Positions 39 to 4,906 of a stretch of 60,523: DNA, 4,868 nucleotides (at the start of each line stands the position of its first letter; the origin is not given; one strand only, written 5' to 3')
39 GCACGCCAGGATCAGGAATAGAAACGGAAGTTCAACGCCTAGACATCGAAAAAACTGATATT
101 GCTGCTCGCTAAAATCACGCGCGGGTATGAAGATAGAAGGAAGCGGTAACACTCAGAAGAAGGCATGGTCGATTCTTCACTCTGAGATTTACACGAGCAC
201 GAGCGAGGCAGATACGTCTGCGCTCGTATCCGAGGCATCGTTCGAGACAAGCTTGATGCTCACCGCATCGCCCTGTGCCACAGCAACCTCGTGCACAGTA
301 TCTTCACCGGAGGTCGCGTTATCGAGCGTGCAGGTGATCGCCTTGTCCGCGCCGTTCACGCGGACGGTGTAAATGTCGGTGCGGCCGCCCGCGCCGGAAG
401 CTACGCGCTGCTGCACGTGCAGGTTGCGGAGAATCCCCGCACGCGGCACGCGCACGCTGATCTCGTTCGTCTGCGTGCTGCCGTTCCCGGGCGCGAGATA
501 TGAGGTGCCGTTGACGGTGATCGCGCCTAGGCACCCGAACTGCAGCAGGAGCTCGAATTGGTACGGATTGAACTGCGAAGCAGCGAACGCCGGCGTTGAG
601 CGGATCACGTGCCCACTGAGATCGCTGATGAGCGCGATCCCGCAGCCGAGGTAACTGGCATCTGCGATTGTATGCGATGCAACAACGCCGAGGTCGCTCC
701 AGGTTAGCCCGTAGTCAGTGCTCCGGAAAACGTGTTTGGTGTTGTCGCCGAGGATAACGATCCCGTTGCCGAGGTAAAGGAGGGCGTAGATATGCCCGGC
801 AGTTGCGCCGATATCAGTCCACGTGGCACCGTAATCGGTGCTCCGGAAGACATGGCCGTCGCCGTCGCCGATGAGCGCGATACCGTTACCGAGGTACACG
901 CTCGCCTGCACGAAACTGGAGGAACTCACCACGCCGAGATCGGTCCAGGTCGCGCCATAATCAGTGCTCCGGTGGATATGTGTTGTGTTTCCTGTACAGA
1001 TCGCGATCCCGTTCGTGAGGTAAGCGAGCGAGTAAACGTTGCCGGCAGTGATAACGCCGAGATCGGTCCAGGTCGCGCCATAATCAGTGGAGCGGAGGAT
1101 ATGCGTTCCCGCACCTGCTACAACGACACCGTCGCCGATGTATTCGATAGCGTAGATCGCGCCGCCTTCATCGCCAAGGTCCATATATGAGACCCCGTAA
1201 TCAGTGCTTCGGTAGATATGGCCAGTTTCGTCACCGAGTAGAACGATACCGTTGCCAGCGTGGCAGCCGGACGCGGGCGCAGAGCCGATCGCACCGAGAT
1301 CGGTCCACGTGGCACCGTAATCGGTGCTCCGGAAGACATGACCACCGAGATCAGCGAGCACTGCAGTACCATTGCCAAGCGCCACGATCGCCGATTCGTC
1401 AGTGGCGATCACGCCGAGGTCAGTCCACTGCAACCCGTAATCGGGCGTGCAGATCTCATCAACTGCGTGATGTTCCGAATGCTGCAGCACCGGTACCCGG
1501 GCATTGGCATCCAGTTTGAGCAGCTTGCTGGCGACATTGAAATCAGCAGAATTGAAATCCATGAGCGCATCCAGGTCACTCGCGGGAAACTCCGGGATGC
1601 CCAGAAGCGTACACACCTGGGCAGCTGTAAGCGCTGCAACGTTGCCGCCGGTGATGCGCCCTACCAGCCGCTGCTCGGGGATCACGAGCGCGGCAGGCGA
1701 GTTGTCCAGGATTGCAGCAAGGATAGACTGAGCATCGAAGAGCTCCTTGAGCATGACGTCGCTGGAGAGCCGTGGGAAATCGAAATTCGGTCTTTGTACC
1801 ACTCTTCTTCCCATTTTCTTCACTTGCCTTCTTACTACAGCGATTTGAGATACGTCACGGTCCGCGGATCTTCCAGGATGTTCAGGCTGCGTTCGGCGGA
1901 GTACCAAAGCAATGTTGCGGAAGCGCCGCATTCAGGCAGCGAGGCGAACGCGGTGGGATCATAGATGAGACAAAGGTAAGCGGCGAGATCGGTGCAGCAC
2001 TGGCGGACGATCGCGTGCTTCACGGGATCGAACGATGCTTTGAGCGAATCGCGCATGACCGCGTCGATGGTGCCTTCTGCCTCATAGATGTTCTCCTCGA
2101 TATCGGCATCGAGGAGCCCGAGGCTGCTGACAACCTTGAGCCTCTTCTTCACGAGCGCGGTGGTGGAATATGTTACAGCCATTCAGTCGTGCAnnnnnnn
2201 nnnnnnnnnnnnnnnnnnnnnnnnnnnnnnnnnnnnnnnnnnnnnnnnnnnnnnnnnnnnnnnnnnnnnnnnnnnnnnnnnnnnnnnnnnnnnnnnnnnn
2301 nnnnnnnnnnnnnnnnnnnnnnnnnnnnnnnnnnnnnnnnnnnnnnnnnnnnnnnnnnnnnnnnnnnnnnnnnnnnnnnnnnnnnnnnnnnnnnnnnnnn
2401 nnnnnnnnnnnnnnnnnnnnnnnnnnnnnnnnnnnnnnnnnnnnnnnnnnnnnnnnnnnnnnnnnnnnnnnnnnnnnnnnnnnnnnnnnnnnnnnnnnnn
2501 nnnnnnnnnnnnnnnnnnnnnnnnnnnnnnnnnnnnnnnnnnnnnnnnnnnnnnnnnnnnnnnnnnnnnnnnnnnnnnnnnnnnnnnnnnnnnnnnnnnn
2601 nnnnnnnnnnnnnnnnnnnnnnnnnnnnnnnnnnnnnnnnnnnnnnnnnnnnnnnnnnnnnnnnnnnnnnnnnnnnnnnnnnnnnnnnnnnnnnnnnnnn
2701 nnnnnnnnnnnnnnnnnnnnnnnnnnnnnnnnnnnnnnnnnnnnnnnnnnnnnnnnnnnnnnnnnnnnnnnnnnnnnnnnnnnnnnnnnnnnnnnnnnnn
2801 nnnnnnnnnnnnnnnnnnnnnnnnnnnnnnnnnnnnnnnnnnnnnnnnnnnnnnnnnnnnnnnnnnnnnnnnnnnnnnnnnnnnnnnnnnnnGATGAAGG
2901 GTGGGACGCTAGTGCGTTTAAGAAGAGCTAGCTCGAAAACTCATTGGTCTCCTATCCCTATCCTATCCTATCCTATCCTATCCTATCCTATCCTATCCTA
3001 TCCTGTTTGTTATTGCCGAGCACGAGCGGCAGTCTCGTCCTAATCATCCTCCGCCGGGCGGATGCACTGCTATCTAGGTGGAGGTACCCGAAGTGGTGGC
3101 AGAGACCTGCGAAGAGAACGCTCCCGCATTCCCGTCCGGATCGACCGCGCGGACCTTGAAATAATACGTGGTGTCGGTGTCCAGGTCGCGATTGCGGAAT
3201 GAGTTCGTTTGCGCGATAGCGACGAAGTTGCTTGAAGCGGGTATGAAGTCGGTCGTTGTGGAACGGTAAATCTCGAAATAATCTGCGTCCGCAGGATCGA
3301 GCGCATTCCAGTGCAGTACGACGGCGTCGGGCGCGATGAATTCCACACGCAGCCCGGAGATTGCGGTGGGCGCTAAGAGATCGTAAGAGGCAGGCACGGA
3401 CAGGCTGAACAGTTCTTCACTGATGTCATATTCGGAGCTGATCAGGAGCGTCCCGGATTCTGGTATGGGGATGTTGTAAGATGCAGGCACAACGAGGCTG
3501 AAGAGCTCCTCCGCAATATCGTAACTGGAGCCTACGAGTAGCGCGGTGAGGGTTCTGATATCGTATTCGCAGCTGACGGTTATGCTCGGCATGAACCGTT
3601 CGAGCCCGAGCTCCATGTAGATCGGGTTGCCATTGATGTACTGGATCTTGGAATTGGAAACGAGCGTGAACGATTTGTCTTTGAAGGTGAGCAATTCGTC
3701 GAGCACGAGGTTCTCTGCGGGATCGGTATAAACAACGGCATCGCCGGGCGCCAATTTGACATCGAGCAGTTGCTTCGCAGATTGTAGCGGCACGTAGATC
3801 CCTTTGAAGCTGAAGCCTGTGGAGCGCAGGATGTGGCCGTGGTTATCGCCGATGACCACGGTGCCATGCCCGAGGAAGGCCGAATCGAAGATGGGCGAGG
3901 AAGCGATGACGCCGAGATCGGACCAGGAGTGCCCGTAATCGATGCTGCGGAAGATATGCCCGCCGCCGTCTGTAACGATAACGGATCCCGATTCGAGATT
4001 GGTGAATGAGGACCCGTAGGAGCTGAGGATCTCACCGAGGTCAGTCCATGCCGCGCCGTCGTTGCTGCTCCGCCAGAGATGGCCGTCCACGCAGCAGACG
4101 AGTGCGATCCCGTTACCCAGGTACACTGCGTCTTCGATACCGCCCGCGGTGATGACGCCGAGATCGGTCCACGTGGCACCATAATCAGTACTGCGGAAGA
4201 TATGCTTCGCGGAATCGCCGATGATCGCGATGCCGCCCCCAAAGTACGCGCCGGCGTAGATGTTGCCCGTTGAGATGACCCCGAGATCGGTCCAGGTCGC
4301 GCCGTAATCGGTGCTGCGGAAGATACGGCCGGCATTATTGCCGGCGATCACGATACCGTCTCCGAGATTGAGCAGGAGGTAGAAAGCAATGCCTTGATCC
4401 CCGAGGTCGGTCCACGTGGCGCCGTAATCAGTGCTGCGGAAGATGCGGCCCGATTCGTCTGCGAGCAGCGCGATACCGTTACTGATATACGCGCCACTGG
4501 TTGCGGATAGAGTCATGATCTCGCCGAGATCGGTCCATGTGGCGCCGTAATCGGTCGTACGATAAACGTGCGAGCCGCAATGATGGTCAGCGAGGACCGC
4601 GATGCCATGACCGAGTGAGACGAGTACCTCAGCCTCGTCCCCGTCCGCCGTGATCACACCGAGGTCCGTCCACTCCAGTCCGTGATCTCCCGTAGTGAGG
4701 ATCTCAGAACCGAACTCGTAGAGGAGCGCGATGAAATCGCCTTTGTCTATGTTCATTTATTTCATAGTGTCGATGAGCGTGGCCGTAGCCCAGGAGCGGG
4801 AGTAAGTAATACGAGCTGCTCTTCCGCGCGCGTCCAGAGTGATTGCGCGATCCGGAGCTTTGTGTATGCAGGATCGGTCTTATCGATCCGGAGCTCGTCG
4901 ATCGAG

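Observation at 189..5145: Duplicated module of a small adaptor-like protein plus a signal-peptide-less Asp-box propeller: virus-derived receptor-binding cluster or undescribed particle system at the contig edge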

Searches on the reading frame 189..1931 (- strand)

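Call 3: search_protein_families(library=pfam, proteins=[window:189-1931:-], max_evalue=1)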
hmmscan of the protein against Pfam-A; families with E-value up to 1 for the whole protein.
window:189-1931:- (580 aa): 12 families
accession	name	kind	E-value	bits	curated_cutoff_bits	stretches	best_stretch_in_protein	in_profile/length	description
PF15899.11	BNR_6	-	7.5e-15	53.8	27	1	362-374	2-14/14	BNR-Asp box repeat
PF15902.12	Sortilin-Vps10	-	2.6e-13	50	33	4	318-415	334-435/446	Sortilin, neurotensin receptor 3,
PF19755.4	DUF6242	-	5.3e-08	33.4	29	1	272-329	158-217/217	Domain of unknown function (DUF6242)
PF02012.26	BNR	-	6.1e-06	25.9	27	0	402-412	1-11/12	BNR/Asp-box repeat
PF13088.12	BNR_2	-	0.00039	20.3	31.4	1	275-377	81-204/277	BNR repeat-like domain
PF14870.12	PSII_BNR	-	0.00098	18.9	27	2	287-413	8-139/303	Photosynthesis system II assembly factor YCF48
PF24793.1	GINT1_N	-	0.0021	17.6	27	0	311-339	83-110/304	Glucosamine inositolphosphorylceramide transferase 1, N-terminal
PF13859.12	BNR_3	-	0.15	11.9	27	0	355-376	194-215/308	BNR repeat-like domain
PF13753.12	SWM_repeat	-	0.18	12.5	27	1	515-546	46-77/86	Putative flagellar system-associated repeat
PF15968.10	RexB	-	0.2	12.6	27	1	374-446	41-112/139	Membrane-anchored ion channel, Abi component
PF02905.19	EBV-NA1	-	0.2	11.9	25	1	254-313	10-68/146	Epstein Barr virus nuclear antigen-1, DNA-binding domain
PF13810.12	DUF4185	-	0.38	10.4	39.5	0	313-335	123-145/309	Domain of unknown function (DUF4185)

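Call 4: search_protein_families(library=phrogs, proteins=[window:189-1931:-], max_evalue=1)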
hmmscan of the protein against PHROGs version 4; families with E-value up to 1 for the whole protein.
window:189-1931:- (580 aa): 4 families
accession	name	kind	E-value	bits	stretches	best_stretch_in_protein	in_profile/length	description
phrog_8700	-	unknown function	4.4e-17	62.6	1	166-414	126-412/453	-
phrog_29196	-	unknown function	9.3e-06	26.5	1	325-334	18-27/43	-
phrog_24628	-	unknown function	0.0041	18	0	232-269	12-49/69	-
phrog_28885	-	unknown function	0.26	12.7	0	395-445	52-103/112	-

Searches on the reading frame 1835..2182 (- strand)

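Call 3: search_protein_families(library=pfam, proteins=[window:1835-2182:-], max_evalue=1)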
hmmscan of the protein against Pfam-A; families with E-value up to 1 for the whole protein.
window:1835-2182:- (115 aa): 1 family
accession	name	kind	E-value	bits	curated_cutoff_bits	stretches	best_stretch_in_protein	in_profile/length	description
PF04716.19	ETC_C1_NDUFA5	-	0.086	13.1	27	1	6-40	35-61/67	ETC complex I subunit conserved region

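Call 4: search_protein_families(library=phrogs, proteins=[window:1835-2182:-], max_evalue=1)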
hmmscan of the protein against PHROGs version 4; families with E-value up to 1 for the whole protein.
window:1835-2182:- (115 aa): 1 family
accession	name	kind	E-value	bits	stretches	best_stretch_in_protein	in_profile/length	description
phrog_8251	-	lysis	0.39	11.3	1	11-85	132-205/250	endolysin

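Call 70: search_protein_families(library=pfam, proteins=[L030:4699-5082:+, L030:5343-5642:-], max_evalue=0.01)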
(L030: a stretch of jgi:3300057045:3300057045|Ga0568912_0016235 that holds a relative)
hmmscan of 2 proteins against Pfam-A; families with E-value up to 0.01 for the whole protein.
L030:4699-5082:+ (127 aa): 0 families

L030:5343-5642:- (99 aa): 1 family
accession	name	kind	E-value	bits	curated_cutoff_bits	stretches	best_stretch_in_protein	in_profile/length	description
PF11746.14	DUF3303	-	0.0037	17.8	21.2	1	3-95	2-89/92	Domain of unknown function (DUF3303)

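Call 71: search_protein_families(library=phrogs, proteins=[L030:4699-5082:+, L030:5343-5642:-], max_evalue=0.01)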
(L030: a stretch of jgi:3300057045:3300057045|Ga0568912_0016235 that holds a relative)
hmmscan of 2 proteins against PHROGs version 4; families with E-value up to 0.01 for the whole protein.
L030:4699-5082:+ (127 aa): 0 families

L030:5343-5642:- (99 aa): 0 families

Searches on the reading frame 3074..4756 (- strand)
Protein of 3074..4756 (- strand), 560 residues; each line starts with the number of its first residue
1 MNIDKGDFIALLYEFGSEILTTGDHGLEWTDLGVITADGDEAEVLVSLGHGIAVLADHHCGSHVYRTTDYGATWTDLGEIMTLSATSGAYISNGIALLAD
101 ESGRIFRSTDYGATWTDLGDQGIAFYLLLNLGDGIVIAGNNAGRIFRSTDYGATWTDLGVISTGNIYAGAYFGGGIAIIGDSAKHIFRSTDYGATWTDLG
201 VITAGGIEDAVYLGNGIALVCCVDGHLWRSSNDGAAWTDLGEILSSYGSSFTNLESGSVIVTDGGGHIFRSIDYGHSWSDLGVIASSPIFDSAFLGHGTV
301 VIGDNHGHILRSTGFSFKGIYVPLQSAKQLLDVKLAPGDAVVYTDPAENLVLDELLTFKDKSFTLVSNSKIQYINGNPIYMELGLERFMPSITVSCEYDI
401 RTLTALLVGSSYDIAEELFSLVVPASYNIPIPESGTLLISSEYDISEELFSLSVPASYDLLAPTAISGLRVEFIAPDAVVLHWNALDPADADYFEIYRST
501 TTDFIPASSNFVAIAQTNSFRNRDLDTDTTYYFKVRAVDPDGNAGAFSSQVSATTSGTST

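Call 3: search_protein_families(library=pfam, proteins=[window:3074-4756:-], max_evalue=1)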
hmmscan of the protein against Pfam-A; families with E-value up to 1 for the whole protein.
window:3074-4756:- (560 aa): 11 families
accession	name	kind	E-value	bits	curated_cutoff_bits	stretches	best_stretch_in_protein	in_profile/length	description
PF15902.12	Sortilin-Vps10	-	3.9e-16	59.3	33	3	144-199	2-60/446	Sortilin, neurotensin receptor 3,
PF15899.11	BNR_6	-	2.2e-14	52.3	27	3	105-118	1-14/14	BNR-Asp box repeat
PF19755.4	DUF6242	-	2e-06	28.3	29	1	39-115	142-217/217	Domain of unknown function (DUF6242)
PF00041.27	fn3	-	2.9e-06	27.8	25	1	465-552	2-82/84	Fibronectin type III domain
PF21910.2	GH85_C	-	0.00034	21.4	27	1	479-544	19-83/95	GH85 endohexosaminidases, C-terminal domain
PF24316.1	Tli3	-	0.02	15.7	27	0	54-88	77-109/129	T6SS Tli3 immunity protein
PF25814.1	fn3_SORL1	-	0.033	14.7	27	1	467-551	6-83/90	SORL1-like, fn3 domain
PF16656.11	Pur_ac_phosph_N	-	0.065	14.2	30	1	471-555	6-93/93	Purple acid Phosphatase, N-terminal domain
PF24489.1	Ig_J_second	-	0.077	13.5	27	1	500-547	40-87/105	Tip attachment protein J second Ig-like domain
PF24793.1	GINT1_N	-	0.1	12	27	0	123-161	70-106/304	Glucosamine inositolphosphorylceramide transferase 1, N-terminal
PF16794.11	fn3_4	-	0.11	12.9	27.1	1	517-550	68-101/103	Fibronectin-III type domain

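Call 4: search_protein_families(library=phrogs, proteins=[window:3074-4756:-], max_evalue=1)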
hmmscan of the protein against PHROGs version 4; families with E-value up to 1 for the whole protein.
window:3074-4756:- (560 aa): 11 families
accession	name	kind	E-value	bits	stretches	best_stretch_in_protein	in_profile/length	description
phrog_8700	-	unknown function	3.6e-15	56.3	1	25-281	125-412/453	-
phrog_31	-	tail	4.5e-08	32.3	1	462-556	967-1063/1565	central tail fiber J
phrog_8687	-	other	5.6e-06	25.9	1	493-556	313-378/599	tail protein with peptidase activity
phrog_29196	-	unknown function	2.4e-05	25.1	1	71-85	19-33/43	-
phrog_32822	-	head and packaging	0.00047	18.9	1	462-556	672-762/1548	virion structural protein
phrog_496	-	tail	0.0015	18.3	1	478-553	272-346/769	tail fiber protein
phrog_19394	-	tail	0.0023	17.2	1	459-556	81-174/999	tail fiber protein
phrog_34120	-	unknown function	0.12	13.7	1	336-390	3-57/81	-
phrog_10900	-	unknown function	0.31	12.3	0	11-43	15-46/64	-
phrog_13289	-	tail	0.41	9.6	1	494-556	409-473/938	tail protein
phrog_2265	-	unknown function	0.5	11.8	0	471-521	16-67/91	-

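Call 70: search_protein_families(library=pfam, proteins=[L030:4699-5082:+, L030:5343-5642:-], max_evalue=0.01)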
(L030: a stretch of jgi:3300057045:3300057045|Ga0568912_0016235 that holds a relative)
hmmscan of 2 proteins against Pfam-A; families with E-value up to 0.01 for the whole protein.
L030:4699-5082:+ (127 aa): 0 families

L030:5343-5642:- (99 aa): 1 family
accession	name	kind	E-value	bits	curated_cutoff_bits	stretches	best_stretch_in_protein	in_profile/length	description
PF11746.14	DUF3303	-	0.0037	17.8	21.2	1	3-95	2-89/92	Domain of unknown function (DUF3303)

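Call 71: search_protein_families(library=phrogs, proteins=[L030:4699-5082:+, L030:5343-5642:-], max_evalue=0.01)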
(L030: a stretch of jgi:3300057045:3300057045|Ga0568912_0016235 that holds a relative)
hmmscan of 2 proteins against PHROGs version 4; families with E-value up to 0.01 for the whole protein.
L030:4699-5082:+ (127 aa): 0 families

L030:5343-5642:- (99 aa): 0 families
